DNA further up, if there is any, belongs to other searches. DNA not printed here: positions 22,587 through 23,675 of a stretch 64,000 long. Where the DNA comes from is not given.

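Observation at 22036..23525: Candidate minimal CBASS-like module: CD-NTase/SMODS-like nucleotidyltransferase translationally coupled to a NucC-like PD-(D/E)xK nuclease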

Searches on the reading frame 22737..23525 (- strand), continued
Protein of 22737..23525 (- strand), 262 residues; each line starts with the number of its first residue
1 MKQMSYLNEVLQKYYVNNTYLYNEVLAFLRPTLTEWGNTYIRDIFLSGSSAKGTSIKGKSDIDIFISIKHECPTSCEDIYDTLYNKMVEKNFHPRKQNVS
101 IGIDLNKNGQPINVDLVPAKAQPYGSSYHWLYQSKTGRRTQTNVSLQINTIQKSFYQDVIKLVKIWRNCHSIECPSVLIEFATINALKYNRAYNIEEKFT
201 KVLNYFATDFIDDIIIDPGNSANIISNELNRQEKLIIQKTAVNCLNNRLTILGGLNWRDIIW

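Call 28: find_related_loci(query=A3, collection=genome_contigs, flank=5000)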
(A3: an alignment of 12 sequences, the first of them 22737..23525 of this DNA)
Query A3 (262 aa) in genome_contigs; peptide patterns used: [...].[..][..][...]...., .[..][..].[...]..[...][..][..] (x = any residue, [..] = any of these).
231 stretches matched a pattern; 168 encode a relative of the query (tblastn E <= 1e-3); the best 80 are kept; 80 distinct loci.
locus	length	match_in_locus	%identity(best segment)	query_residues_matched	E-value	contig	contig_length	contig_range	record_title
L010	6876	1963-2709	45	6-262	5e-63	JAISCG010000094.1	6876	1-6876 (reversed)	MAG: Holosporaceae bacterium isolate Gx481_bin64 k119_3329363, whole genome shotgun sequence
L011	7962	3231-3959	44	6-262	3e-60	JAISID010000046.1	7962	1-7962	MAG: Holosporales bacterium isolate Hm464_bin42 k119_362137, whole genome shotgun sequence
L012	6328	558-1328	40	6-262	1e-57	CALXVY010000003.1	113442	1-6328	MAG: uncultured Alphaproteobacteria bacterium isolate BRZ_KI__bin16 genome assembly, contig: BRZ_KI__NODE_210_length_113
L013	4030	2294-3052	43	8-262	5e-57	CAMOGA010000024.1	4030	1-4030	MAG: uncultured proteobacterium isolate SRR873606_bin.9_metaWRAP_v1.3_MAG genome assembly, contig: NODE_74112_length_403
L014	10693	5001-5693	43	22-262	4e-56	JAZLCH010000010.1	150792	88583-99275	MAG: Candidatus Enterousia sp. isolate T1900045051_TC20190044.MAGScoT_cleanbin_000024 SGB_4527_k141_5043767, whole genom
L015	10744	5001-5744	38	1-262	1e-52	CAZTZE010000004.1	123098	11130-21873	MAG TPA_asm: uncultured Chloroflexus sp. isolate binchicken_co266_168 genome assembly, contig: NODE_350_length_123098_co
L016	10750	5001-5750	39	1-262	5e-52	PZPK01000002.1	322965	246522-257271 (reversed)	MAG: Oleiphilus sp. isolate bin156 scaffold_22, whole genome shotgun sequence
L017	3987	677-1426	39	1-262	3e-52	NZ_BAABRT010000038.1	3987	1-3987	Microbulbifer aestuariivivens strain NBRC 112533 112533_is_38, whole genome shotgun sequence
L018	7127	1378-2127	35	1-262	4e-52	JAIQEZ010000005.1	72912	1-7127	MAG: Terriglobia bacterium isolate SRVP_9 SR-VP_26_10_2019_B_40cm_scaffold_419, whole genome shotgun sequence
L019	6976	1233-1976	37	1-262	3e-51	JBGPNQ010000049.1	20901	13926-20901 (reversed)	MAG: Anaerolineae bacterium isolate OBJ_0618_7090110_210 k141_5898849_length_20901_cov_10.0000, whole genome shotgun seq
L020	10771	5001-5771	41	6-262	5e-51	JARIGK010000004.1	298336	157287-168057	MAG: Candidatus Adlerbacteria bacterium isolate CullarsAll.DT.02 k141_615791, whole genome shotgun sequence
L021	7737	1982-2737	38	1-261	7e-50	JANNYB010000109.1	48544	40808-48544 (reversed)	MAG: Acidobacteriota bacterium isolate VAR_34_metabat_1 VAR_34_k141_2066677, whole genome shotgun sequence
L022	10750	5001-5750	37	1-262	1e-49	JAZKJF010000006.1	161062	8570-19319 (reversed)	MAG: Pseudomonadota bacterium isolate ADI_DC_SW_02_SPN_11032020-bin092_1 DCSW02SPN_B092_1_000000000006, whole genome sho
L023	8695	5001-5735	38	6-262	3e-49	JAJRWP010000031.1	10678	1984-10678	MAG: Zetaproteobacteria bacterium isolate Dive96_bin2.244 k141_1024365, whole genome shotgun sequence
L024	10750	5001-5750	37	1-262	7e-49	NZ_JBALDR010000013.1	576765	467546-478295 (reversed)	MAG: Nostoc sp. isolate P2123 bin 17 NODE_3_length_576765_cov_281.699778, whole genome shotgun sequence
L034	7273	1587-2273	37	22-262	1e-47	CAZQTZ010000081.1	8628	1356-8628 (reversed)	MAG TPA_asm: uncultured Candidatus Bathyarchaeia archaeon isolate binchicken_co27_410 genome assembly, contig: NODE_1440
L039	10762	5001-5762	37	1-262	5e-46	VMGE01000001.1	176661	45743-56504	MAG: Microgenomates group bacterium Gr01-1014_5 G01um10145_scaffold_13, whole genome shotgun sequence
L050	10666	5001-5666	37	29-262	5e-45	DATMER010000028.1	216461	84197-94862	MAG TPA_asm: Thermoanaerobaculia bacterium isolate SMAG_U13441 k141_3890378, whole genome shotgun sequence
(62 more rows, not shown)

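Call 29: predict_structure(alignment_id=A1)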
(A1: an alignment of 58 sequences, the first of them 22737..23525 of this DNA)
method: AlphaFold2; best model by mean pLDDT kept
length: 262 residues; sequences in the alignment: 58
mean_pLDDT: 92.2   pTM: 0.87
mean pLDDT of the five models: 92.2, 92.2, 91.0, 91.0, 89.7
residues with pLDDT >= 90: 213; 70-90: 36; 50-70: 12; < 50: 1
segments of 3 or more residues with pLDDT < 50: none
pLDDT, mean of each block of 10 residues (from residue 1): 80 90 94 98 95 85 96 98 98 96 89 95 91 95 95 96 96 95 93 89 97 94 92 97 82 73 91
secondary structure, 60 per line:
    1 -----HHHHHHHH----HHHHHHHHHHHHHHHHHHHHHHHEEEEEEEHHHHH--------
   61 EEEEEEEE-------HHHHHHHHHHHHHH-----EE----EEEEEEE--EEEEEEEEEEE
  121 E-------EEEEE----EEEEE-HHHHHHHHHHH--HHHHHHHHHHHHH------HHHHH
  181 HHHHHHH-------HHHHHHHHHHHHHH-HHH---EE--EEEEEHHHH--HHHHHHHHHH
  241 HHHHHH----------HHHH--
elements in order: H6-13 H18-40 E41-47 H48-52 E61-68 H76-89 E101-107 E110-121 E129-133 E138-142 H144-154 H157-169 H176-187 H195-208 E220-224 H225-228 H231-246 H257-260

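Call 33: fold_search(model_id=the predicted structure, library=pdb)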
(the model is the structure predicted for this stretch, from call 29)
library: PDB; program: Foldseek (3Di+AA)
matches with E <= 10: 1081; with E <= 0.001: 264
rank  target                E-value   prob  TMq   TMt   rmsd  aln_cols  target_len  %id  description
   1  6u7b_A                2.0e-12  1.00  0.70  0.59   3.5       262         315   19  Structure of E. coli MS115-1 CdnC:HORMA-deltaN complex (released 2019-12-25)
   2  6p8v_G                2.5e-12  1.00  0.67  0.56   3.9       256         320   19  Structure of E. coli MS115-1 HORMA:CdnC:Trip13 complex (released 2019-12-25)
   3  6p80                  4.4e-12  1.00  0.71  0.60   3.7       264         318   18  Structure of E. coli MS115-1 CdnC + ATP (released 2019-12-25)
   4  6p82_B                4.9e-12  1.00  0.69  0.61   3.5       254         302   22  Structure of P. aeruginosa ATCC27853 CdnD, Apo form 1 (released 2019-12-25)
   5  6p82_A                1.8e-11  1.00  0.68  0.60   4.0       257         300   23  Structure of P. aeruginosa ATCC27853 CdnD, Apo form 1 (released 2019-12-25)
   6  6p8u_A                2.8e-11  1.00  0.67  0.60   4.3       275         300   22  Structure of P. aeruginosa ATCC27853 CdnD:HORMA2:Peptide 1 complex (released 2019-12-25)
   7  6p82_D                4.3e-11  1.00  0.72  0.64   3.7       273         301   22  Structure of P. aeruginosa ATCC27853 CdnD, Apo form 1 (released 2019-12-25)
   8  6p8j_A                2.6e-10  1.00  0.69  0.61   4.1       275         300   21  Structure of P. aeruginosa ATCC27853 CdnD D62N/D64N mutant bound to ATP (released 2019-12-25)
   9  8yjy_A                3.2e-10  1.00  0.69  0.51   4.6       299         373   14  Cryo-EM Structure of CdnG-E2 complex from Serratia marcescens (released 2024-05-01)
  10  6e0o_A                5.0e-10  1.00  0.63  0.61   5.1       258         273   16  Structure of Elizabethkingia meningoseptica CdnE cyclic dinucleotide synthase with pppA[3'-5']pA (released 2019-02-20)
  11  6e0m                  6.7e-10  1.00  0.63  0.61   5.1       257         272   16  Structure of Elizabethkingia meningoseptica CdnE cyclic dinucleotide synthase (released 2019-02-20)
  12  6e0n                  6.7e-10  1.00  0.63  0.61   5.1       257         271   16  Structure of Elizabethkingia meningoseptica CdnE cyclic dinucleotide synthase with GTP and Apcpp (released 2019-02-20)
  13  8hsb_A                7.0e-10  1.00  0.69  0.50   4.6       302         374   16  Cryo-EM Structure of CdnG-E2 complex from Serratia marcescens (UltrAuFoil) (released 2024-05-01)
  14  7d4j                  8.3e-10  1.00  0.77  0.61   4.7       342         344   17  ddATP complex of cyclic trinucleotide synthase CdnD (released 2021-03-17)
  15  4rwp_A                8.3e-10  1.00  0.67  0.52   7.3       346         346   15  Crystal structure of porcine OAS1 in complex with dsRNA (released 2015-05-20)
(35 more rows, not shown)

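Call 49: list_cluster_members(proteins=[window:22737-23525:-, window:22737-23516:-, window:22036-22743:-, window:17200-18843:-, window:13596-14666:+, window:29149-30282:-, window:31448-32542:-, window:24943-26337:-, window:26481-27644:+, window:33431-34489:-])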
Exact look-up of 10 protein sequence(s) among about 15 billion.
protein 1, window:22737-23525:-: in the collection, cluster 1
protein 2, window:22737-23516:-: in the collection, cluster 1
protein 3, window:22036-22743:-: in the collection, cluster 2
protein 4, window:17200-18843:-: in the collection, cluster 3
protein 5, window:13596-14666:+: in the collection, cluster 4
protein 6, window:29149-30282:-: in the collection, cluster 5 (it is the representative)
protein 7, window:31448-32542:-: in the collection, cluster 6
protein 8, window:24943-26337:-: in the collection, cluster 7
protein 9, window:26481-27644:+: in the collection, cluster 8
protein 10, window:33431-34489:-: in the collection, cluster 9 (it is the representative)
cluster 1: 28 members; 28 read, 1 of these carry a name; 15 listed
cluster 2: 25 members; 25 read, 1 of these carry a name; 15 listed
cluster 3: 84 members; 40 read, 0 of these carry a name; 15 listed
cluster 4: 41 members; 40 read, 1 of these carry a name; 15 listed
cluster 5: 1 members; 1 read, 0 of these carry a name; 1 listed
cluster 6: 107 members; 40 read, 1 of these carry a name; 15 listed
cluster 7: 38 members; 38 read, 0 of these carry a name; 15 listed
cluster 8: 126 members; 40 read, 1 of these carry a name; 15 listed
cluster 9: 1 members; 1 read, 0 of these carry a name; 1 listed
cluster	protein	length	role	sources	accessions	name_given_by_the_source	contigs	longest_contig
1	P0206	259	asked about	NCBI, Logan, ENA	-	-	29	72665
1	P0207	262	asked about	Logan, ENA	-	-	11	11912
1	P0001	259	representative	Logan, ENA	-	-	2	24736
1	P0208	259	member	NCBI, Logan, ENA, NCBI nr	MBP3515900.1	MAG: nucleotidyltransferase domain-containing protein [Alphaproteobacteria bacterium] | nucleotidyltransferase domain-containing protein [Alphaproteobacteria bacterium]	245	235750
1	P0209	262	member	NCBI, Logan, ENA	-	-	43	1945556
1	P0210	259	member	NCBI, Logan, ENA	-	-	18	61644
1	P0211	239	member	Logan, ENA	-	-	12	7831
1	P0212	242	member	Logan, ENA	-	-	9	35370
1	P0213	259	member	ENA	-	-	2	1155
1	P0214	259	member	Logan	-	-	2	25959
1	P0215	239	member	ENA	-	-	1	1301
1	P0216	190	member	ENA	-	-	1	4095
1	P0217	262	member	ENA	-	-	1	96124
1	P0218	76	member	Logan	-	-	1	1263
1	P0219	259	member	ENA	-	-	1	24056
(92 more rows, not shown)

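Call 59: find_encoding_contigs(protein=window:22737-23516:-, flank=10000, max_places=4)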
Protein window:22737-23516:- (259 aa): 22 contigs read that carry it; 4 places shown.
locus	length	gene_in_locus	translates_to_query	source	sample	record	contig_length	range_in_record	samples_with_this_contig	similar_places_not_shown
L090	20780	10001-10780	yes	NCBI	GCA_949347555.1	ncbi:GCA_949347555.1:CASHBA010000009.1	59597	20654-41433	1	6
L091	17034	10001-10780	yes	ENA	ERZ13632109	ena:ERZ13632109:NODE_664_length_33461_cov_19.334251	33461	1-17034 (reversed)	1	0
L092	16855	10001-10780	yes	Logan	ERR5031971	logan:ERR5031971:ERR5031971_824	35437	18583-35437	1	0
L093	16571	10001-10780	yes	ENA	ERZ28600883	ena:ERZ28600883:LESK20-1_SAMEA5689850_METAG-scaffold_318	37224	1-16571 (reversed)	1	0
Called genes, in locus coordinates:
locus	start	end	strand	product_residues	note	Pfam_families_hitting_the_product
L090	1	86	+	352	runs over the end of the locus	PF01370:Epimerase, PF04321:RmlD_sub_bind (weak), PF16363:GDP_Man_Dehyd (weak), PF01370:Epimerase (weak)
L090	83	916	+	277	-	PF00535:Glycos_transf_2, PF10111:Glyco_tranf_2_2, PF13641:Glyco_tranf_2_3 (weak)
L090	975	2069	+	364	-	PF01041:DegT_DnrJ_EryC1, PF00155:Aminotran_1_2 (weak), PF01212:Beta_elim_lyase (weak), PF00266:Aminotran_5 (weak)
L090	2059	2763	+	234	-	PF08889:WbqC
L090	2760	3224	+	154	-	PF13302:Acetyltransf_3 (weak), PF00583:Acetyltransf_1, PF13673:Acetyltransf_10, PF13508:Acetyltransf_7, PF08445:FR47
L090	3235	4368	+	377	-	PF00534:Glycos_transf_1, PF13692:Glyco_trans_1_4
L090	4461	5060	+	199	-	PF17836:PglD_N, PF25087:GMPPB_C (faint), PF25084:LbH_EIF2B (weak), PF00132:Hexapep, PF14602:Hexapep_2 (weak)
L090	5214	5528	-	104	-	-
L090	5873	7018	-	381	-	PF01527:HTH_Tnp_1 (faint), PF13384:HTH_23 (faint), PF13276:HTH_21, PF00665:rve, PF13683:rve_3, PF13333:rve_2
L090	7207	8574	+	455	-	PF07693:KAP_NTPase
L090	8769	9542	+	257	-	PF01381:HTH_3, PF08279:HTH_11 (faint), PF12844:HTH_19, PF13412:HTH_24 (weak), PF13443:HTH_26, PF13560:HTH_31, PF13274:SocA_Panacea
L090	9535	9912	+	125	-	-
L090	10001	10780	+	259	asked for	PF01909:NTP_transf_2 (weak)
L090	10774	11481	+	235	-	PF20247:DUF6602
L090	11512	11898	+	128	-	-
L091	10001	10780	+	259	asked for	PF01909:NTP_transf_2 (weak)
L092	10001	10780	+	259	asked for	PF01909:NTP_transf_2 (weak)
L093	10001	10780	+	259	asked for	PF01909:NTP_transf_2 (weak)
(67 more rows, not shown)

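Call 61: search_dna_similar(query=window:22737-23516:-, collection=plasmids, mode=protein, max_rows=15)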
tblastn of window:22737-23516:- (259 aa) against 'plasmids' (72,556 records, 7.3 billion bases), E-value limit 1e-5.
Records with a match: 32; places in all: 32; records where one place covers at least 80% of the query: 21.
Best place of each record, by identity: <60% 32.
By first word of the organism name: Rhizobium 7; Sinorhizobium 5; Enterobacter 4; Calothrix 2; Raoultella 2; Klebsiella 2; Paenibacillus 1; Caballeronia 1; Agrobacterium 1; Cupriavidus 1; and 6 more.
By predicted mobility (MOB-suite, as given by PLSDB): conjugative 20; non-mobilizable 8; mobilizable 4.
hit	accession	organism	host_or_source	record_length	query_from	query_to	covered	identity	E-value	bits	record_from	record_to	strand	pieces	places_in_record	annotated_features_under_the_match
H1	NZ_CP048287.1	Paenibacillus rhizovicinus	cell culture,rhizosphere soil of tomato ...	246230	3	259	99%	37.7%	9e-37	144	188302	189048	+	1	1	nucleotidyltransferase domain-containing protein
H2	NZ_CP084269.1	Caballeronia sp. Lep1P3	Leptoglossus zonatus,Cell culture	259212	2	242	93%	36.5%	8e-39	150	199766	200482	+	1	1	nucleotidyltransferase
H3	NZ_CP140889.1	Sinorhizobium medicae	Medicago lupulina,whole organism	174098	2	243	93%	35.1%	1e-33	135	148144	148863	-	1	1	nucleotidyltransferase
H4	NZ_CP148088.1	Sinorhizobium meliloti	Medicago sativa,cell culture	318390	2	243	93%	35.1%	1e-33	135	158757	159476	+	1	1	nucleotidyltransferase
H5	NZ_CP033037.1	Agrobacterium fabrum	-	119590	2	243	93%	35.1%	3e-33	134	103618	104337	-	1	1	nucleotidyltransferase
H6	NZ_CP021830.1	Sinorhizobium meliloti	Medicago truncatula,Single Cell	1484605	2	243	93%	35.1%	3e-33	134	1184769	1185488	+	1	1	record has no annotation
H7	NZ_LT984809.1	Cupriavidus taiwanensis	-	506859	3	238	91%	35.6%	2e-42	160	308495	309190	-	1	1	nucleotidyltransferase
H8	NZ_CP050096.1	Rhizobium leguminosarum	Trifolium pratense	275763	2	243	93%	34.7%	2e-32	132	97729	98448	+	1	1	hypothetical protein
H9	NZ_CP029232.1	Sinorhizobium fredii CCBAU 45436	Glycine max,cell culture,plant root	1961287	2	243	93%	34.4%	5e-34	136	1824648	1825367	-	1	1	record has no annotation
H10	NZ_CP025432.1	Paracoccus zhejiangensis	single cell,sludge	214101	2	238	92%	35.1%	1e-34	138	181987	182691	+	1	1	hypothetical protein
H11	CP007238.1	Ensifer adhaerens OV14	-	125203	2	244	94%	33.9%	4e-34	137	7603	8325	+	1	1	none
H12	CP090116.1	Rhizobium leguminosarum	Trifolium ambiguum,Cell culture,Plant ...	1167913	3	258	99%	31.4%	5e-30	125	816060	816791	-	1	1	nucleotidyltransferase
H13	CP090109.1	Rhizobium leguminosarum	Trifolium ambiguum,Cell culture,Plant ...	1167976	3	258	99%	31.4%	5e-30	125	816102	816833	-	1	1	nucleotidyltransferase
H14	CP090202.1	Rhizobium leguminosarum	Trifolium ambiguum,Cell culture,nodule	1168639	3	258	99%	31.4%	5e-30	125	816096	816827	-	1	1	nucleotidyltransferase | hypothetical protein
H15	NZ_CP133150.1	Sinorhizobium chiapasense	Acaciella angustissima,cell culture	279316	2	244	94%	33.1%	2e-32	132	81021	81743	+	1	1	nucleotidyltransferase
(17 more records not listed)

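Call 62: search_dna_similar(query=window:22737-23516:-, collection=phages, mode=protein, max_rows=10)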
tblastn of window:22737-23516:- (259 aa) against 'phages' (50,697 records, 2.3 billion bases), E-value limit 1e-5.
No match.

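Call 63: get_annotated_region(hit=H7, flank=4000)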
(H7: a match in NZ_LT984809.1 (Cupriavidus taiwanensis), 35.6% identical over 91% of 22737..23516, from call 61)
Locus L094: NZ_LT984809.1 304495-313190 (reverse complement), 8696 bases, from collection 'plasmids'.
description: Cupriavidus taiwanensis isolate Cupriavidus taiwanensis STM 8555 plasmid I, complete sequence
organism: Cupriavidus taiwanensis (NCBI taxid 164546)
taxonomy: Bacteria; Pseudomonadota; Betaproteobacteria; Burkholderiales; Burkholderiaceae; Cupriavidus; Cupriavidus taiwanensis
host: -; source: -; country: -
typing (MOB-suite, as given by PLSDB): conjugative; relaxase MOBP; mating-pair formation MPF_T
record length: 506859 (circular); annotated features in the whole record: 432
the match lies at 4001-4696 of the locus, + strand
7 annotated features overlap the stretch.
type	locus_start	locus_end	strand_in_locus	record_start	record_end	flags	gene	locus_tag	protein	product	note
CDS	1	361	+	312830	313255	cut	-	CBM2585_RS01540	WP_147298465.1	hypothetical protein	-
CDS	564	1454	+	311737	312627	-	-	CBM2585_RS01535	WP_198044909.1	hypothetical protein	-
CDS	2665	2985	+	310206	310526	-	-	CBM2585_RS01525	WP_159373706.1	H-NS family nucleoid-associated regulatory protein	GO:0006355 - regulation of DNA-templated transcription [Evidence IEA]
CDS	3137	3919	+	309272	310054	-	-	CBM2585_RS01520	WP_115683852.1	hypothetical protein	-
CDS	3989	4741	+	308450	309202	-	-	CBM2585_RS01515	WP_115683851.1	nucleotidyltransferase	-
CDS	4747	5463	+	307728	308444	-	-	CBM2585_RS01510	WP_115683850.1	DUF6602 domain-containing protein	-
CDS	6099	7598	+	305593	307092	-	-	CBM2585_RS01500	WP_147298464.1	hypothetical protein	-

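Call 64: get_annotated_region(hit=H4, flank=4000)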
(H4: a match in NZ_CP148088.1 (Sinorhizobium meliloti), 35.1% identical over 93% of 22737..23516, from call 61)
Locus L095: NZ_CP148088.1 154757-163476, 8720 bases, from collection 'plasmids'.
description: Sinorhizobium meliloti strain 1132 plasmid pEm1132b, complete sequence
organism: Sinorhizobium meliloti (NCBI taxid 382)
taxonomy: Bacteria; Pseudomonadota; Alphaproteobacteria; Hyphomicrobiales; Rhizobiaceae; Sinorhizobium; Sinorhizobium meliloti
host: -; source: Medicago sativa,cell culture; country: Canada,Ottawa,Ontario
typing (MOB-suite, as given by PLSDB): conjugative; replicon rep_cluster_471; relaxase MOBP; mating-pair formation MPF_T
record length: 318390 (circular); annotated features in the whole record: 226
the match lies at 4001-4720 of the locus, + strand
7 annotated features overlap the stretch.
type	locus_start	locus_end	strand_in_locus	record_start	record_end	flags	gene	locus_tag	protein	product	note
CDS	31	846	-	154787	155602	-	-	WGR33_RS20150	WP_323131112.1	hypothetical protein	-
CDS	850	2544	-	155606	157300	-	-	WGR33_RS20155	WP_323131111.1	AAA family ATPase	-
CDS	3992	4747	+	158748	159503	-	-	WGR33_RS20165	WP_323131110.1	nucleotidyltransferase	-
CDS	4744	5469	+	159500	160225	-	-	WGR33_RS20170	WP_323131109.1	DUF6602 domain-containing protein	-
CDS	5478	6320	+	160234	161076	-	-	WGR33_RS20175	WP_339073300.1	hypothetical protein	-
CDS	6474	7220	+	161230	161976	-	-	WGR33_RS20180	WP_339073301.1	hypothetical protein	-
CDS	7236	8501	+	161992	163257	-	-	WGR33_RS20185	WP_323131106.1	hypothetical protein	-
